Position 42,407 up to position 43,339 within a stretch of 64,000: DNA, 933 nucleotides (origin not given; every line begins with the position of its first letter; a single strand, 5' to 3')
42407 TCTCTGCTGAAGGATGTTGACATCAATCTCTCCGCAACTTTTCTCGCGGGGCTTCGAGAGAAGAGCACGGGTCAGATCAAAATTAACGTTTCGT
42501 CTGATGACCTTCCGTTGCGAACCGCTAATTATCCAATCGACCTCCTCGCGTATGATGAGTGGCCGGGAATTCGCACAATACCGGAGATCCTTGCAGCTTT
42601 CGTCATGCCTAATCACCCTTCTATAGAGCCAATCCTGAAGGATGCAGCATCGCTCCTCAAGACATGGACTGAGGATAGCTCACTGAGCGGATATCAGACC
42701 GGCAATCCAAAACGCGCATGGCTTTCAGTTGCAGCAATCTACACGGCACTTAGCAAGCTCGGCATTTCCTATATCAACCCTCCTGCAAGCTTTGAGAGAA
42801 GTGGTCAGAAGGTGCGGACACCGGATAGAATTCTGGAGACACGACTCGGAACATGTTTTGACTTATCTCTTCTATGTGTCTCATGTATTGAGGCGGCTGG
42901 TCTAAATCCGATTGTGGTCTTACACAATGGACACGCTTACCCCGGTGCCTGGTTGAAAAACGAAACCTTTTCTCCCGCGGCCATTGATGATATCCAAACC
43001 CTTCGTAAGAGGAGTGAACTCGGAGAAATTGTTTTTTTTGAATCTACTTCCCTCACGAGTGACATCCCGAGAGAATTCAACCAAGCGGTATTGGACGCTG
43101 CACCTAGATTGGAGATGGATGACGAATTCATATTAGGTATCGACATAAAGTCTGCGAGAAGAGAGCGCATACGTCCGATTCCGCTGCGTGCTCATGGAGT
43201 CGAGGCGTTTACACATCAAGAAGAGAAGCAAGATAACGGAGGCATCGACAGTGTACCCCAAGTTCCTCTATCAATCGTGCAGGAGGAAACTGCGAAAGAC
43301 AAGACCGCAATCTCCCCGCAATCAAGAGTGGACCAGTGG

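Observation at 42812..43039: Transglutaminase-like Cys-His core embedded in the N-terminus of the helicase-nuclease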

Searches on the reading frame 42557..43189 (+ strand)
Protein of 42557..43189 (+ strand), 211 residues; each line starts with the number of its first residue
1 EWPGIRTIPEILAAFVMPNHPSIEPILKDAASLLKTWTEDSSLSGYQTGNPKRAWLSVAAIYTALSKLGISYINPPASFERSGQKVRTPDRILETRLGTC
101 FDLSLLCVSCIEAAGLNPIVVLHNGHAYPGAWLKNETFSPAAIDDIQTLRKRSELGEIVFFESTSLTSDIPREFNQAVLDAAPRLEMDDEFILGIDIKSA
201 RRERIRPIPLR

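Call 43: predict_structure(alignment_id=A2)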
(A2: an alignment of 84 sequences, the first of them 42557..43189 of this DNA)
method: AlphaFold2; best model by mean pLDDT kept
length: 211 residues; sequences in the alignment: 84
mean_pLDDT: 95.9   pTM: 0.93
mean pLDDT of the five models: 95.9, 95.6, 95.4, 94.6, 94.5
residues with pLDDT >= 90: 185; 70-90: 26; 50-70: 0; < 50: 0
segments of 3 or more residues with pLDDT < 50: none
pLDDT, mean of each block of 10 residues (from residue 1): 84 97 99 98 96 98 98 89 91 98 99 99 97 98 97 98 95 97 96 98 95 73
secondary structure, 60 per line:
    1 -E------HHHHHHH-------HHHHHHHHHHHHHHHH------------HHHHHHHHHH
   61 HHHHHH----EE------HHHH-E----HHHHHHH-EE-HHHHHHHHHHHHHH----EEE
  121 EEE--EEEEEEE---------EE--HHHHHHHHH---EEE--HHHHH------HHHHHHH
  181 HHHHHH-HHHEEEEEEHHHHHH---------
elements in order: H9-15 H23-38 H51-66 H79-82 H89-95 H100-113 E118-123 E126-132 H146-154 E158-160 H163-167 H174-186 E191-196 H197-202

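Call 45: find_related_loci(query=A3, collection=genome_contigs, flank=8000)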
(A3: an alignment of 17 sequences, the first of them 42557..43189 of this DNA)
Query A3 (211 aa) in genome_contigs; peptide patterns used: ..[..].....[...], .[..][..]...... (x = any residue, [..] = any of these).
398 stretches matched a pattern; 377 encode a relative of the query (tblastn E <= 1e-3); the best 80 are kept; 80 distinct loci.
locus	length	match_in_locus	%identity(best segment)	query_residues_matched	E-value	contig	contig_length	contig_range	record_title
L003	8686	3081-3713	58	1-211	8e-80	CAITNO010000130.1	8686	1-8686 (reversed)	MAG: Candidatus Hydrogenedentes bacterium isolate AlinenLipids_bin-3554 genome assembly, contig: bin-3554:130/159, whole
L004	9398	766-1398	55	1-211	2e-79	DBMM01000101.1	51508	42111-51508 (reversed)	MAG TPA_asm: Geobacter sp. UBA698 UBA698_contig_1006, whole genome shotgun sequence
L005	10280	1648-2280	55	1-211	4e-79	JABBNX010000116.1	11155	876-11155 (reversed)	MAG: Proteobacteria bacterium isolate G2_21 NODE_3128_length_11155_cov_6.29883, whole genome shotgun sequence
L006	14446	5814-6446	56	1-211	7e-79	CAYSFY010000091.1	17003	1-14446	MAG TPA_asm: uncultured Desulfobulbia bacterium isolate binchicken_co266_32 genome assembly, contig: NODE_5551_length_17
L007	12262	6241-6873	57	1-211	6e-79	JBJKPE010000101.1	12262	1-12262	MAG: Thermodesulfovibrionales bacterium isolate Bin_113 S1Ck127_2222593_flag_0_multi_27.9555_len_12262, whole genome sho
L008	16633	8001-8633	55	1-211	2e-78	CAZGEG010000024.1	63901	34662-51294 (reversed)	MAG TPA_asm: uncultured Geobacter sp. isolate SRP302447_co2_789 genome assembly, contig: NODE_1377_length_63901_cov_234.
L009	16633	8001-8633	55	1-211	1e-77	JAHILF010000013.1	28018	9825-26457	MAG: Proteobacteria bacterium isolate KR13_N2.mb.116 KR13_N2.mb.116_k141_9879, whole genome shotgun sequence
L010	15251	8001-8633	57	1-211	2e-77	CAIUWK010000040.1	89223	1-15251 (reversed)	MAG: uncultured Geobacter sp. isolate E14_bin-1665 genome assembly, contig: bin-1665:040/113, whole genome shotgun seque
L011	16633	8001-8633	55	1-211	2e-77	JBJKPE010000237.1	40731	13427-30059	MAG: Thermodesulfovibrionales bacterium isolate Bin_113 S1Ck127_3531130_flag_0_multi_25.4024_len_40731, whole genome sho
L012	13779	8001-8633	55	1-211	2e-77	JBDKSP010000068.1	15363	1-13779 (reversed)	MAG: Armatimonadota bacterium isolate 6_bin.213 c_000000847217, whole genome shotgun sequence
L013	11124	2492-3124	53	1-211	1e-73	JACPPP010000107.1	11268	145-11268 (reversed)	MAG: Armatimonadetes bacterium isolate NC_groundwater_630_Ag_B-0.1um_56_30 B_1_S1_Biohub_coassembly_k141_1557934, whole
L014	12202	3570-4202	56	1-211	5e-74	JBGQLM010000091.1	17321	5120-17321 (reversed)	MAG: Geobacteraceae bacterium isolate OBJ2_061818_050_38 k141_453244_length_17321_cov_9.0000, whole genome shotgun seque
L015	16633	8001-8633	53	1-211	4e-73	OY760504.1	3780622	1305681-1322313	MAG: Armatimonadota bacterium isolate be0b92b7-bbec-405b-9e81-a5dbe9f1ff7a genome assembly, chromosome: 1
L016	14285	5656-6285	52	1-211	2e-72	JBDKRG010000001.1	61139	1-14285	MAG: Candidatus Sumerlaeia bacterium isolate 5_bin.191 c_000000079825, whole genome shotgun sequence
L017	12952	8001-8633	55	1-211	3e-72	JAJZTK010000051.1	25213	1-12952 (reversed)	MAG: Deltaproteobacteria bacterium isolate SKS3.bin71 NODE_2882_length_25213_cov_1.724667, whole genome shotgun sequence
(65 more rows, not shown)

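Call 46: fold_search(model_id=the predicted structure, library=pdb)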
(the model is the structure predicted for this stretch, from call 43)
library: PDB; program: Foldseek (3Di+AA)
matches with E <= 10: 139; with E <= 0.001: 0
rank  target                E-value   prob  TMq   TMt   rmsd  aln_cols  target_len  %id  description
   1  9e5c_1m               1.5e-03  1.00  0.38  0.17   3.4       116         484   21  Cryo-EM structure of 96 nm repeat of microtubule doublet from T. brucei flagellum (released 2025-03-12)
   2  9y6s_8G               2.5e-03  1.00  0.33  0.13   6.1       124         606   15  96-nm repeat of the Leishmania tarentolae doublet microtubule (released 2025-12-17)
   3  3kd4_A                4.9e-03  0.99  0.30  0.14   7.7       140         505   18  CRYSTAL STRUCTURE OF A PUTATIVE PROTEASE (BDI_1141) FROM PARABACTEROIDES DISTASONIS ATCC 8503 AT 2.00 A RESOLUTION (released 2009-11-24)
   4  3esw_A                7.3e-03  0.99  0.38  0.25   8.6       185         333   14  Complex of yeast PNGase with GlcNAc2-IAc. (released 2008-11-11)
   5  2f4m_A                1.2e-02  0.95  0.35  0.26   9.7       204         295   12  The Mouse PNGase-HR23 Complex Reveals a Complete Remodulation of the Protein-Protein Interface Compared to its Yeast O (released 2006-03-07)
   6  2f4o_A                1.6e-02  0.84  0.37  0.28  14.5       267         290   10  The Mouse PNGase-HR23 Complex Reveals a Complete Remodulation of the Protein-Protein Interface Compared to its Yeast O (released 2006-03-07)
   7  3isr_A                2.0e-02  0.96  0.35  0.27  10.4       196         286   13  The Crystal Structure of a Putative Cysteine Protease from Cytophaga hutchinsonii to 1.9A (released 2009-09-08)
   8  8j07_7                2.3e-02  1.00  0.24  0.09   2.7        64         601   19  96nm repeat of human respiratory doublet microtubule and associated axonemal complexes (released 2023-07-26)
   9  3isr_C                2.5e-02  0.95  0.35  0.27  10.5       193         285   13  The Crystal Structure of a Putative Cysteine Protease from Cytophaga hutchinsonii to 1.9A (released 2009-09-08)
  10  9fqr_Qy               3.9e-02  0.99  0.24  0.09   2.6        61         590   21  96-nm repeat of axonemal doublet microtubules from bovine sperm (released 2025-03-26)
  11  4u65_E                4.1e-02  0.57  0.30  0.34  11.9       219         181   11  Structure of the periplasmic output domain of the Legionella pneumophila LapD ortholog CdgS9 in complex with Pseudomon (released 2014-08-13)
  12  8glv_Eb               5.7e-02  0.89  0.27  0.05  10.6       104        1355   16  96-nm repeat unit of doublet microtubules from Chlamydomonas reinhardtii flagella (released 2023-05-31)
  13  1x3w_A                6.4e-02  0.96  0.36  0.25   8.4       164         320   14  Structure of a peptide:N-glycanase-Rad23 complex (released 2005-06-14)
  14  3isr_B                6.4e-02  0.82  0.34  0.26   9.2       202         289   12  The Crystal Structure of a Putative Cysteine Protease from Cytophaga hutchinsonii to 1.9A (released 2009-09-08)
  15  8z4f_A                7.1e-02  0.90  0.32  0.23   5.4       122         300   16  Pseudomurein Endoisopeptidases PeiP (released 2024-10-30)
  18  4fgo                  2.7e-01  0.44  0.24  0.27   8.0       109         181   14  Legionella pneumophila LapG (calcium-bound) (released 2012-06-20)
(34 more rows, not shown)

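Call 81: search_protein_representatives(protein=window:42557-43189:+)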
Query: 211 residues. Proteins with E-value up to 0.001 (for the whole library): 3695; up to 1e-10: 2161; up to 1e-30: 802. The best 150 are listed.
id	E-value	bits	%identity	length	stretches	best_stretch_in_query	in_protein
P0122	9.5e-74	263.7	59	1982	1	1-210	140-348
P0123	1.3e-70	253.4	59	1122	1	1-211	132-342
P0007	1.1e-66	240.6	55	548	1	1-211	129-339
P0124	1.6e-66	240.1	52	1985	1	1-211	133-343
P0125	2.8e-63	229.5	49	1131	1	1-211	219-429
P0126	3.0e-63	229.4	50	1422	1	1-209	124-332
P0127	1.4e-59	217.3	50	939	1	1-211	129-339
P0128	1.9e-59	216.9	50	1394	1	1-211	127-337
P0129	3.3e-59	216.2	50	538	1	1-209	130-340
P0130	5.0e-59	215.6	50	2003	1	1-211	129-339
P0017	7.8e-59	214.9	49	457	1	1-211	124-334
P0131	1.0e-58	214.5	50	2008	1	1-211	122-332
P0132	2.5e-58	213.3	50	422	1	1-208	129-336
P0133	3.8e-58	212.7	49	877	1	1-211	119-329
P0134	4.5e-58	212.4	51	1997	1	1-208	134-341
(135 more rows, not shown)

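Call 90: fold_search(model_id=the predicted structure, library=viral)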
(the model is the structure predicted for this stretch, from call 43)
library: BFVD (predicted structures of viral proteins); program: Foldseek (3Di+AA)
matches with E <= 10: 98; with E <= 0.001: 1
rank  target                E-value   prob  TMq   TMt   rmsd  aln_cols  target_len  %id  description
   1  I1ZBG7                3.5e-04  1.00  0.38  0.28   7.9       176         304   14  (no name in the UniProt tables at hand)
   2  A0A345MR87            3.9e-03  1.00  0.31  0.14   5.8       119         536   15  (no name in the UniProt tables at hand)
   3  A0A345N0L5            1.6e-02  0.91  0.31  0.17  19.7       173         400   13  (no name in the UniProt tables at hand)
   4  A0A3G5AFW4            4.5e-02  0.84  0.37  0.26  11.5       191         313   11  Uncharacterized protein [Solivirus sp.]
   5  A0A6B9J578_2          6.2e-02  0.77  0.34  0.11  11.3       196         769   11  (no name in the UniProt tables at hand)
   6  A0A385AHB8            1.5e-01  0.93  0.32  0.05   4.3       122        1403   15  Prominin [Methanobacterium virus Drs3]
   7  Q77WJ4                2.2e-01  0.66  0.30  0.22   5.5       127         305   14  Pseudomurein endoisopeptidase [Methanobacterium phage psiM2]
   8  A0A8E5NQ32            2.7e-01  0.47  0.24  0.32   5.5        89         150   15  (no name in the UniProt tables at hand)
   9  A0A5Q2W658            3.9e-01  0.51  0.24  0.09   4.1        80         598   14  (no name in the UniProt tables at hand)
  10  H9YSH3                8.5e-01  0.02  0.12  0.07  18.3       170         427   14  (no name in the UniProt tables at hand)
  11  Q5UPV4                1.1e+00  0.20  0.23  0.24   6.3        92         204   14  Uncharacterized acetyltransferase L280 [Acanthamoeba polyphaga mimivirus]
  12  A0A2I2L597            1.8e+00  0.10  0.25  0.21   7.4       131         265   14  Uncharacterized protein [Orpheovirus IHUMI-LCC2]
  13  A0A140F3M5            2.0e+00  0.18  0.25  0.30   5.3       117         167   16  Agglutinin C-terminal domain-containing protein [Pyrobaculum filamentous virus 1]
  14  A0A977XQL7            2.1e+00  0.03  0.12  0.15  10.7        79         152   13  (no name in the UniProt tables at hand)
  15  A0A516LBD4            2.3e+00  0.06  0.20  0.29  16.6       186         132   11  (no name in the UniProt tables at hand)
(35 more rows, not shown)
